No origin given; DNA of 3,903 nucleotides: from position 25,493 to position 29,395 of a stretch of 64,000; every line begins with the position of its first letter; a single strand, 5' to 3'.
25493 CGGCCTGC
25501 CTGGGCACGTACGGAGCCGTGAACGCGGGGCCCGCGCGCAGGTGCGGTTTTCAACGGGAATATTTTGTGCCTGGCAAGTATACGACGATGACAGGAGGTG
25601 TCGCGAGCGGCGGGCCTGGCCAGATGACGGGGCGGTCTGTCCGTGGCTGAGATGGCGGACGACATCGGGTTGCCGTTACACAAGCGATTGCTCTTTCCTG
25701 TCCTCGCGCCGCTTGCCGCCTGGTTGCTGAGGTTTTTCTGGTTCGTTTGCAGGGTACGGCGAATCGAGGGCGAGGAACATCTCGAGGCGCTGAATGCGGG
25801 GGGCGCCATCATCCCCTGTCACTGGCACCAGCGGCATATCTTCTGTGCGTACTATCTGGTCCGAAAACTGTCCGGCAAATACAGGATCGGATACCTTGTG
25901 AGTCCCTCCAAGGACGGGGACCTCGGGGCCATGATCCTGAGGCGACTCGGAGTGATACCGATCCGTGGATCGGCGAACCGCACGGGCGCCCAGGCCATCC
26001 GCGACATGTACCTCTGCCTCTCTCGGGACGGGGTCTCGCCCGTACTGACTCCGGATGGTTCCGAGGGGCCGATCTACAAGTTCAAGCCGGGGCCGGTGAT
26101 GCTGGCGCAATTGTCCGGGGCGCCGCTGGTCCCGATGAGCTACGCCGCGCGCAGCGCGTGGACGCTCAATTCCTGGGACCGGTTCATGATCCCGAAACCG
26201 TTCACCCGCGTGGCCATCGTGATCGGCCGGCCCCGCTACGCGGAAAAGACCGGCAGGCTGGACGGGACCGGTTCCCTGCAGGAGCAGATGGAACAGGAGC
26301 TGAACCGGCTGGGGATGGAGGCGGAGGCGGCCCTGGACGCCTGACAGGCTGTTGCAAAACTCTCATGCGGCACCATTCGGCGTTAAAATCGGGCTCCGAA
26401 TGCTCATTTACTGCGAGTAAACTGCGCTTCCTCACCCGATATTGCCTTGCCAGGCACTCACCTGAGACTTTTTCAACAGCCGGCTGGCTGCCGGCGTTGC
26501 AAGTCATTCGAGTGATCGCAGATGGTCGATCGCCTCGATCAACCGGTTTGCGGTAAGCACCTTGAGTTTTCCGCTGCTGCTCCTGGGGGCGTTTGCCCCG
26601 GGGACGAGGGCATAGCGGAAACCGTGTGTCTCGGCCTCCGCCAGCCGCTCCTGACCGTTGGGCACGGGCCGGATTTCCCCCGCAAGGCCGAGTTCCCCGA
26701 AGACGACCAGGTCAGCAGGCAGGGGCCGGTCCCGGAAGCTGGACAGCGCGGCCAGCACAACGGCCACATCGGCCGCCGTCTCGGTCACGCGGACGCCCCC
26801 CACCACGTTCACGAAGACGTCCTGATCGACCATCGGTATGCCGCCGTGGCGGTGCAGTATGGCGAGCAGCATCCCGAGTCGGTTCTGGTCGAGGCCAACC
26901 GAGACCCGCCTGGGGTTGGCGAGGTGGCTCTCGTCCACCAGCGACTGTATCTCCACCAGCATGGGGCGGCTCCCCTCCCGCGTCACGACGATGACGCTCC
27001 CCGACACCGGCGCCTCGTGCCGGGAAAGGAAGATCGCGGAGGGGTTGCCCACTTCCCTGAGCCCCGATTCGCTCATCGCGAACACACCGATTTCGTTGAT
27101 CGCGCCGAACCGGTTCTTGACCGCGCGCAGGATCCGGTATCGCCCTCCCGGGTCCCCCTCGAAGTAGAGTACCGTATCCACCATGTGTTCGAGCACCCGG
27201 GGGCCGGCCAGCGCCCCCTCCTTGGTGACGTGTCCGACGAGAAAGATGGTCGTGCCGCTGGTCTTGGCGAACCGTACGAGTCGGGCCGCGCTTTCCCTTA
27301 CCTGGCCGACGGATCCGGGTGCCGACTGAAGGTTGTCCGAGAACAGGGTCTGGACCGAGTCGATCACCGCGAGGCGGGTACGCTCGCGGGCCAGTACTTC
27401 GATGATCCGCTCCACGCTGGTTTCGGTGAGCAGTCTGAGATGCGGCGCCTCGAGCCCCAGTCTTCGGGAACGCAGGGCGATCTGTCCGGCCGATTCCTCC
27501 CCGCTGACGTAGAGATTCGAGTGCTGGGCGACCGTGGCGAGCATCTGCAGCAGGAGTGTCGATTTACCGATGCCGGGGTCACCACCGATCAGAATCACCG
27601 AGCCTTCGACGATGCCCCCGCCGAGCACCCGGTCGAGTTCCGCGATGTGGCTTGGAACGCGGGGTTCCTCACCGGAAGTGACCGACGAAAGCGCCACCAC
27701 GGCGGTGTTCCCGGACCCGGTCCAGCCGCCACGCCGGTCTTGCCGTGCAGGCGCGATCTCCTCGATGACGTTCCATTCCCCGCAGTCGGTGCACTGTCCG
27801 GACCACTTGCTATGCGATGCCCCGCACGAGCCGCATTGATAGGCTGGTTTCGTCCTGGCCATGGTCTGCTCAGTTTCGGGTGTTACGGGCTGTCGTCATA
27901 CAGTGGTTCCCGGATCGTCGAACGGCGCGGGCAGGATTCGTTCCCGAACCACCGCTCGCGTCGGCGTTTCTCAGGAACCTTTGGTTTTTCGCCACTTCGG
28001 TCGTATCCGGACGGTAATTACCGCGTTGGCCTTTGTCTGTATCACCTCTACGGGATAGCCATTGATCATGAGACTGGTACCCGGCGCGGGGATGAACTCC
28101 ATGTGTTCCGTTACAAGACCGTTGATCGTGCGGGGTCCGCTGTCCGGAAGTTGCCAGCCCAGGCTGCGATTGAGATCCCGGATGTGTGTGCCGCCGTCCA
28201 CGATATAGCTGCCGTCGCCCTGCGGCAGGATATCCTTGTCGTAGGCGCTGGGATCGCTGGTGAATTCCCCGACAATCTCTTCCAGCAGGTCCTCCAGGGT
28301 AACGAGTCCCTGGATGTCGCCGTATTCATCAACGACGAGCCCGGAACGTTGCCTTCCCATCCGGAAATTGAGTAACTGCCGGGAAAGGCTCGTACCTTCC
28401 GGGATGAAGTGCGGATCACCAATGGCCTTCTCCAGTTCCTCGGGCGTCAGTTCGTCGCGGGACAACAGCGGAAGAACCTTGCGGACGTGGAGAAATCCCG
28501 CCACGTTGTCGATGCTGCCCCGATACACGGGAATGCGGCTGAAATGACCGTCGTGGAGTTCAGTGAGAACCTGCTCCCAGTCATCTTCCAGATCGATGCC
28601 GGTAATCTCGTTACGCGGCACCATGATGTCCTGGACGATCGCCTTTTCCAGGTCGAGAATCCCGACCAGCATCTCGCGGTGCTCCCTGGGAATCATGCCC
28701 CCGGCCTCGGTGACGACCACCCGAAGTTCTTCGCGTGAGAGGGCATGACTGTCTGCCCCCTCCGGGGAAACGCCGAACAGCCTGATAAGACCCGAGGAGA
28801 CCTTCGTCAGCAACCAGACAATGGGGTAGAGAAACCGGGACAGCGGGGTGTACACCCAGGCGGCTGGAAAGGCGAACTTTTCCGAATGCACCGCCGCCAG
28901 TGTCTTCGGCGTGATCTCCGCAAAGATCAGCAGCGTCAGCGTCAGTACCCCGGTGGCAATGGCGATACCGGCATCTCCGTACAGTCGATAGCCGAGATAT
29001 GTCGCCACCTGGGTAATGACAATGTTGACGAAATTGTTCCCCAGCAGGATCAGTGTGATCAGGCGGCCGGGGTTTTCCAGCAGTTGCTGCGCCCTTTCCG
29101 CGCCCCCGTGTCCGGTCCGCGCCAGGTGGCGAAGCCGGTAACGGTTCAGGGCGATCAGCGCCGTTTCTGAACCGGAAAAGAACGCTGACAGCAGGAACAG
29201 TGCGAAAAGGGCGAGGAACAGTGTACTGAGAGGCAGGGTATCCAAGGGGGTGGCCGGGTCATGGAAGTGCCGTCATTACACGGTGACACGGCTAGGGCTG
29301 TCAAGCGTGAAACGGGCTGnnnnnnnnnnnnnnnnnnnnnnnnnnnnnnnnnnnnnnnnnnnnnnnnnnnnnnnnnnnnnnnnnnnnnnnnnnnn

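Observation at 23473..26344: Divergently arranged FAAL-ACP didomain protein and DUF374 acyltransferase: candidate dedicated lipid-acylation module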

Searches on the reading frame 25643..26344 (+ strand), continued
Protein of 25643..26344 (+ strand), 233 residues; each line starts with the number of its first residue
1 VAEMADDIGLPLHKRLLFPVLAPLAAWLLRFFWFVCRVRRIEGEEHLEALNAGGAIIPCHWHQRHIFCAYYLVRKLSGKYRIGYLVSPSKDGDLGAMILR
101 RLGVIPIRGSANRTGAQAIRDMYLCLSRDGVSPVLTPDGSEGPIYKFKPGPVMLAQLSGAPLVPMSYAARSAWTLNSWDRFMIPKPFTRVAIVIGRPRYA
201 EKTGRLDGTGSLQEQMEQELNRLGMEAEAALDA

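Call 50: fold_search(model_id=the predicted structure, library=pdb)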
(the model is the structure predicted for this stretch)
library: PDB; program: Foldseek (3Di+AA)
matches with E <= 10: 1039; with E <= 0.001: 13
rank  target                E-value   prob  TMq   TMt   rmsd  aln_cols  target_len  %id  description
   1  5knk                  2.3e-06  1.00  0.45  0.35  12.7       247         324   16  Lipid A secondary acyltransferase LpxM from Acinetobacter baumannii with catalytic residue substitution (E127A) (released 2016-09-28)
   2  5f2z_A                3.7e-05  1.00  0.47  0.44   8.6       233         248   14  Crystal structure of membrane associated PatA from Mycobacterium smegmatis in complex with palmitate - P21 space group (released 2016-03-09)
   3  5oce_B                3.7e-05  1.00  0.48  0.45  11.3       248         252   13  THE MOLECULAR MECHANISM OF SUBSTRATE RECOGNITION AND CATALYSIS OF THE MEMBRANE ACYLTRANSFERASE PatA -- Complex of PatA (released 2017-12-27)
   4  5f2z_B                5.2e-05  1.00  0.48  0.45  10.9       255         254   14  Crystal structure of membrane associated PatA from Mycobacterium smegmatis in complex with palmitate - P21 space group (released 2016-03-09)
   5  5f34_A                7.9e-05  1.00  0.48  0.45   8.3       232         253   13  Crystal structure of membrane associated PatA from Mycobacterium smegmatis in complex with S-hexadecyl Coenzyme A - P2 (released 2016-03-09)
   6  7ojt_A                2.0e-04  1.00  0.47  0.44  11.1       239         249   14  Crystal structure of unliganded PatA, a membrane associated acyltransferase from Mycobacterium smegmatis (released 2021-10-27)
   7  5oce_A                2.0e-04  1.00  0.46  0.42   8.6       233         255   13  THE MOLECULAR MECHANISM OF SUBSTRATE RECOGNITION AND CATALYSIS OF THE MEMBRANE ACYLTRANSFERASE PatA -- Complex of PatA (released 2017-12-27)
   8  5f34_C                2.7e-04  1.00  0.47  0.45   8.5       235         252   12  Crystal structure of membrane associated PatA from Mycobacterium smegmatis in complex with S-hexadecyl Coenzyme A - P2 (released 2016-03-09)
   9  5f2t_A                2.7e-04  1.00  0.47  0.44   8.5       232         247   13  Crystal structure of membrane associated PatA from Mycobacterium smegmatis in complex with palmitate - C 2 space group (released 2016-03-09)
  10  5f2z_C                2.9e-04  1.00  0.47  0.45  10.7       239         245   13  Crystal structure of membrane associated PatA from Mycobacterium smegmatis in complex with palmitate - P21 space group (released 2016-03-09)
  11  5f31                  3.9e-04  1.00  0.51  0.47  10.7       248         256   13  Crystal structure of membrane associated PatA from Mycobacterium smegmatis in complex with palmitate - P 42 21 2 space g (released 2016-03-09)
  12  5f2t_B                4.1e-04  1.00  0.46  0.42   8.5       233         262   14  Crystal structure of membrane associated PatA from Mycobacterium smegmatis in complex with palmitate - C 2 space group (released 2016-03-09)
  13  8ia1_A                4.7e-04  1.00  0.55  0.38   5.9       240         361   14  plastidial glycerol-3-phosphate acyltransferases (GPAT) from the green alga Myrmecia incisa (released 2024-02-07)
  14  8e4y                  7.5e-03  0.99  0.46  0.19   6.2       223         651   12  Cryo-EM structure of human glycerol-3-phosphate acyltransferase 1 (GPAT1) in complex with 2-oxohexadecyl-CoA (released 2022-12-21)
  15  3e70                  2.8e-02  0.85  0.34  0.27   9.4       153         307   14  Structures and conformations in solution of the Signal Recognition Particle Receptor from the Archaeon Pyrococcus Furios (released 2008-11-18)
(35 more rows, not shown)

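Call 53: find_encoding_contigs(protein=P0192, flank=6000, max_places=1)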
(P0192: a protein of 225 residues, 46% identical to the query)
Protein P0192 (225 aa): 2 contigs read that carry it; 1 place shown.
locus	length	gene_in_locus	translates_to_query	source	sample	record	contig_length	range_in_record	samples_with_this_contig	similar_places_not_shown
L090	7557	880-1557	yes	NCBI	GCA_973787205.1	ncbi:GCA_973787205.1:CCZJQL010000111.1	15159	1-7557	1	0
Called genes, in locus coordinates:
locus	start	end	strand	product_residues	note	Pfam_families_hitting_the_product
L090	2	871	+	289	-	?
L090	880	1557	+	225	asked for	PF04028:DUF374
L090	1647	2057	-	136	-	-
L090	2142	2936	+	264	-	PF12973:Cupin_7 (faint), PF07883:Cupin_2, PF02311:AraC_binding (weak), PF12833:HTH_18, PF00165:HTH_AraC (weak)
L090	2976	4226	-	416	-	PF00070:Pyr_redox (faint), PF00890:FAD_binding_2 (faint), PF01266:DAO, PF01494:FAD_binding_3 (faint), PF03486:HI0933_like (faint), PF07992:Pyr_redox_2 (faint), PF13450:NAD_binding_8 (weak)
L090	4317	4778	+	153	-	-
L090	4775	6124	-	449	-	PF00557:Peptidase_M24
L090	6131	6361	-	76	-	PF26604:CBU_0592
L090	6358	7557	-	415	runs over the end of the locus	PF00109:ketoacyl-synt, PF02801:Ketoacyl-synt_C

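Call 54: find_encoding_contigs(protein=P0201, flank=6000, max_places=1)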
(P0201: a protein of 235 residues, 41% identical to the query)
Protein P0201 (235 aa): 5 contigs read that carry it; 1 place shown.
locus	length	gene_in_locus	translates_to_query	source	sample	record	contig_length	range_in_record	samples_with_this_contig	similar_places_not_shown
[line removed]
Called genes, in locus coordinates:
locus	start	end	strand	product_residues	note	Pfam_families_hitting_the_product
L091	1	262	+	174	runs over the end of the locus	PF03938:OmpH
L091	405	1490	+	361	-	PF04613:LpxD, PF25084:LbH_EIF2B (weak), PF25087:GMPPB_C, PF00132:Hexapep, PF14602:Hexapep_2 (faint), PF00132:Hexapep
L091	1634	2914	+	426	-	PF03331:LpxC, PF22817:ApeP-like (weak), PF07977:FabA, PF22818:ApeI-like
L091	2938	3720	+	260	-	PF00132:Hexapep (weak), PF25084:LbH_EIF2B (faint), PF25087:GMPPB_C (faint), PF00132:Hexapep (weak), PF13720:Acetyltransf_11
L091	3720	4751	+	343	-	PF01408:GFO_IDH_MocA, PF22725:GFO_IDH_MocA_C3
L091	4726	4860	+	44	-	-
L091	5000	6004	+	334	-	PF02684:LpxB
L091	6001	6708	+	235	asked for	PF04028:DUF374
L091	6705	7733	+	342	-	PF02606:LpxK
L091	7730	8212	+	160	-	PF02590:SPOUT_MTase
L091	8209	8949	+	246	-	PF13489:Methyltransf_23 (weak), PF08241:Methyltransf_11, PF13649:Methyltransf_25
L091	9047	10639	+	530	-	PF10079:Rossmann-like_BshC, PF24850:CC_BshC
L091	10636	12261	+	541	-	PF03023:MurJ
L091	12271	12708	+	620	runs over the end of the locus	PF01541:GIY-YIG, PF24348:DUF7508 (weak), PF27096:UvrC_M, PF02151:UVR (weak), PF22920:UvrC_RNaseH, PF08459:UvrC_RNaseH_dom, PF12826:HHH_2 (weak), PF14520:HHH_5, +1 more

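Call 60: search_protein_representatives(alignment_id=A2)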
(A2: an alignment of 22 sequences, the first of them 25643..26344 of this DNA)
Query: 22 sequences, 228 profile positions. Proteins with E-value up to 0.001 (for the whole library): 11035; up to 1e-10: 8504; up to 1e-30: 4422. The best 150 are listed.
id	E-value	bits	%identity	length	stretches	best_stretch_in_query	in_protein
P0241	7.2e-82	290.0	-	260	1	4-225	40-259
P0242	1.1e-74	266.5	-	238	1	10-226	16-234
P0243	2.1e-73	262.4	-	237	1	3-225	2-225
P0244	4.2e-72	258.1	-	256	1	4-226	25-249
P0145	4.7e-71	254.7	-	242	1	6-226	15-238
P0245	7.6e-71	254.0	-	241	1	6-227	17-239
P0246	2.7e-69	248.9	-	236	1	3-226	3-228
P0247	3.3e-67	242.1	-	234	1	5-226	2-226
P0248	1.5e-66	240.0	-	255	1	3-223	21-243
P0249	2.0e-66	239.5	-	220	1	7-220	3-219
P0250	2.0e-66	239.5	-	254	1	3-224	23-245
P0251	3.4e-66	238.8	-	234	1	9-219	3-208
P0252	3.6e-66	238.7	-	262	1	3-220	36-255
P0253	4.0e-66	238.5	-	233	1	3-224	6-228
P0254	4.8e-66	238.3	-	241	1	3-225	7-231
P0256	2.1e-65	236.2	-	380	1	15-223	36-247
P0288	8.2e-61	221.2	-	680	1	5-225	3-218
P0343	4.0e-58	212.4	-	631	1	3-225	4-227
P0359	1.3e-57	210.7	-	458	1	11-224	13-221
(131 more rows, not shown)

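Call 61: search_protein_families(library=pfam, proteins=[P0288, P0343, P0359, P0256, L085:1622-2590:-, L086:6733-8544:-])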
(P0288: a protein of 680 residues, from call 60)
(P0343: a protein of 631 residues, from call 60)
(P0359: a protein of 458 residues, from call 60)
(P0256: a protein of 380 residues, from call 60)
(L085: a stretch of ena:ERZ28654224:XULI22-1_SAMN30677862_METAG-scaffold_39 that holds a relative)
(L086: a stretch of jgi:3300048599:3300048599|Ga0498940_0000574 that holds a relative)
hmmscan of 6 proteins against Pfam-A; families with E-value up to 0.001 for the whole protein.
P0288 (680 aa): 2 families
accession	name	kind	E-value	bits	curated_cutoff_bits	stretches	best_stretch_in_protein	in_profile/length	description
PF04413.22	Glycos_transf_N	-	3.9e-50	170.3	23.9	1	257-437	2-178/179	3-Deoxy-D-manno-octulosonic-acid transferase (kdotransferase)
PF04028.18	DUF374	-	2.3e-27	94.8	26.8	1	64-132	1-69/69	Domain of unknown function (DUF374)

P0343 (631 aa): 2 families
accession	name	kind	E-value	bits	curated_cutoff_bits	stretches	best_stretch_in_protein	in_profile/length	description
PF02606.20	LpxK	-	7.2e-87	292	27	1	278-615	3-325/328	Tetraacyldisaccharide-1-P 4'-kinase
PF04028.18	DUF374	-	1.6e-23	82.5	26.8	1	77-141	5-69/69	Domain of unknown function (DUF374)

P0359 (458 aa): 1 family
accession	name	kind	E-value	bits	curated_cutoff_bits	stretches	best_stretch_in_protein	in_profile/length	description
PF04028.18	DUF374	-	3.3e-26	91.1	26.8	1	70-136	3-69/69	Domain of unknown function (DUF374)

P0256 (380 aa): 2 families
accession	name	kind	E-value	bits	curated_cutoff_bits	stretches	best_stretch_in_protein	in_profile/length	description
PF04028.18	DUF374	-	1.3e-18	66.8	26.8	1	99-162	6-68/69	Domain of unknown function (DUF374)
PF22818.2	ApeI-like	-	1.4e-09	38.7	28.5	1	273-341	16-84/119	ApeI dehydratase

L085:1622-2590:- (322 aa): 4 families
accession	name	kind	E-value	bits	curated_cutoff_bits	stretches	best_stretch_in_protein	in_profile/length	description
PF08541.16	ACP_syn_III_C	-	1.1e-37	128.4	26.6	1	235-322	3-90/90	3-Oxoacyl-[acyl-carrier-protein (ACP)] synthase III C terminal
PF08545.16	ACP_syn_III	-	1e-31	109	24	1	107-184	1-80/80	3-Oxoacyl-[acyl-carrier-protein (ACP)] synthase III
PF00108.29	Thiolase_N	-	3.3e-05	23.8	26.4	1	43-145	14-117/260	Thiolase, N-terminal domain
PF08392.18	FAE1_CUT1_RppA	-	0.00024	21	27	1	46-147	78-179/290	FAE1/Type III polyketide synthase-like protein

L086:6733-8544:- (603 aa): 2 families
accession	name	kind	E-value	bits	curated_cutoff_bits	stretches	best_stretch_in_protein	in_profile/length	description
PF00501.34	AMP-binding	-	9.2e-66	222.6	29.9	1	74-433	10-376/384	AMP-binding enzyme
PF13193.12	AMP-binding_C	-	1.3e-22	80.9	24.5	1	493-571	1-76/76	AMP-binding enzyme C-terminal domain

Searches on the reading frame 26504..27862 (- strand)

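Call 6: search_protein_families(library=pfam, proteins=[window:26504-27862:-])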
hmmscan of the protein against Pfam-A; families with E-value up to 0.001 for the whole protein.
window:26504-27862:- (452 aa): 7 families
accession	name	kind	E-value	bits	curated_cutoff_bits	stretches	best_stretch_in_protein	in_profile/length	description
PF06745.19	ATPase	-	5.7e-17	62.3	26.6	2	69-139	1-74/231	KaiC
PF13481.12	AAA_25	-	7.1e-16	58.8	27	1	70-217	16-195/195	AAA domain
PF13541.12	ChlI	-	3.5e-07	30.6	27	1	340-424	36-121/121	Subunit ChlI of Mg-chelatase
PF18073.7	Zn_ribbon_LapB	-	5.1e-07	29.7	25.7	1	8-35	1-28/28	Rubredoxin metal binding domain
PF13401.12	AAA_22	-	1.4e-06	29.1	27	1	88-211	6-123/130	AAA domain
PF03796.21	DnaB_C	-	9e-06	25.7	27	1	69-155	2-94/255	DnaB-like helicase C terminal domain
PF13191.12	AAA_16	-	2.1e-05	25.5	32.6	1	74-207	10-135/167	AAA ATPase domain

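Call 7: search_protein_families(library=ncbifam, proteins=[window:26504-27862:-])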
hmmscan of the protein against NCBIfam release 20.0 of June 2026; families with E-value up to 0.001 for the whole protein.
window:26504-27862:- (452 aa): 20 families
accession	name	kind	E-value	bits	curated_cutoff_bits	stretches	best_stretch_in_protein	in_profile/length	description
TIGR00416.1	sms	equivalog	3.5e-187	622.7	403.05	1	1-445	1-454/454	DNA repair protein RadA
NF006799.0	PRK09302.1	equivalog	5e-14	51.7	408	1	63-138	249-326/515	circadian clock protein KaiC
TIGR02903.1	spore_lon_C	equivalog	3.4e-11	42.4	678.8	1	336-441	500-607/615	Lon family ATP-dependent protease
TIGR03881.1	KaiC_arch_4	hypoth_equivalog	1.1e-10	41.6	247.8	1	68-138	2-74/231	KaiC domain-containing protein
TIGR02902.1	spore_lonB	equivalog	1.7e-10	40.2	723.3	1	302-447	380-529/531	ATP-dependent protease LonB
TIGR03877.1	thermo_KaiC_1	hypoth_equivalog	1e-08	35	307.25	1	68-131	3-68/238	KaiC domain-containing protein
TIGR03600.1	phage_DnaB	exception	1.7e-07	30.6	498.65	1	69-159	177-273/421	phage replicative helicase, DnaB family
TIGR00764.1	lon_rel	equivalog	4.7e-07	28.8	516.6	1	333-426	471-565/608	ATP-dependent protease LonB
TIGR02655.1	circ_KaiC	equivalog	2.3e-06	26.5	546.25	1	66-137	242-315/484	circadian clock protein KaiC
NF052589.1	ArlH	equivalog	7e-06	25.9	215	1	75-121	8-56/229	archaellum protein ArlH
TIGR02237.1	recomb_radB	equivalog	9.2e-06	25.7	172.4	1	76-246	1-189/210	DNA repair and recombination protein RadB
NF004629.0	PRK05973.1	equivalog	1.6e-05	24.1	156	1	83-212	60-192/237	DNA helicase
TIGR00665.1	DnaB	equivalog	1.6e-05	23.9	385.25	1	66-131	175-242/435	replicative DNA helicase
NF004723.0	PRK06067.1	subfamily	1.9e-05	24.3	194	1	71-124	18-73/243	flagellar accessory protein FlaH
NF006320.0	PRK08533.1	equivalog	2.4e-05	24.1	215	1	75-120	12-59/230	flagellar accessory protein FlaH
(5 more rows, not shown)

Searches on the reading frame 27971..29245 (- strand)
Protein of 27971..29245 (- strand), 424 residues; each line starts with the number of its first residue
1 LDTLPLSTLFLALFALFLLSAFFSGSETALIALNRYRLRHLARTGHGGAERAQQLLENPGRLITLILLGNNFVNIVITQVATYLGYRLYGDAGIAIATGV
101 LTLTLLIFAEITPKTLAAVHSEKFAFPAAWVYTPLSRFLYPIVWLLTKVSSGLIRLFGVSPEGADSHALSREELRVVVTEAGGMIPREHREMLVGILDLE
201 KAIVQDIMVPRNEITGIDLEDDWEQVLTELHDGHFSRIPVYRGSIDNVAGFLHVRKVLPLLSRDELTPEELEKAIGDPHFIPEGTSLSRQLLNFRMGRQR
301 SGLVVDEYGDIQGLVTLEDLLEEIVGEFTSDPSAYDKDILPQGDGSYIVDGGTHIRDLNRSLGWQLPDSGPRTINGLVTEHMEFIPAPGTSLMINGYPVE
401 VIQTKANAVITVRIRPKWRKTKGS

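Call 6: search_protein_families(library=pfam, proteins=[window:27971-29245:-])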
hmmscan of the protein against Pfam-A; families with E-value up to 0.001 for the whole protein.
window:27971-29245:- (424 aa): 3 families
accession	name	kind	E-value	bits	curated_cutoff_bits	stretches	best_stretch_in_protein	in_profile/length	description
PF01595.25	CNNM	-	1.8e-52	178.1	28.4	1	12-181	2-171/181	Cyclin M transmembrane N-terminal domain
PF03471.22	CorC_HlyC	-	1.3e-18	67.2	27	1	342-416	3-79/81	Transporter associated domain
PF00571.33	CBS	-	4.2e-10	40.2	24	1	277-325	8-56/57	CBS domain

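Call 7: search_protein_families(library=ncbifam, proteins=[window:27971-29245:-])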
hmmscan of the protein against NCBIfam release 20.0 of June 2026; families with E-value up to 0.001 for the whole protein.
window:27971-29245:- (424 aa): 4 families
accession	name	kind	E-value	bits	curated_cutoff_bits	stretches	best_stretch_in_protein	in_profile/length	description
NF008604.1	PRK11573.1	equivalog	1.8e-141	471.9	475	1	1-418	1-420/428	hypothetical protein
TIGR03520.1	GldE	subfamily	2.2e-59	201.5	376.05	1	14-414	2-405/408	gliding motility-associated protein GldE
NF052568.1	PolamExpPaeASal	equivalog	1.4e-47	162.5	500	1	10-404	5-412/424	polyamine export protein PaeA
NF011675.0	PRK15094.1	equivalog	1.2e-35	123.3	379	1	173-415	36-280/292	CNNM family magnesium/cobalt transport protein CorC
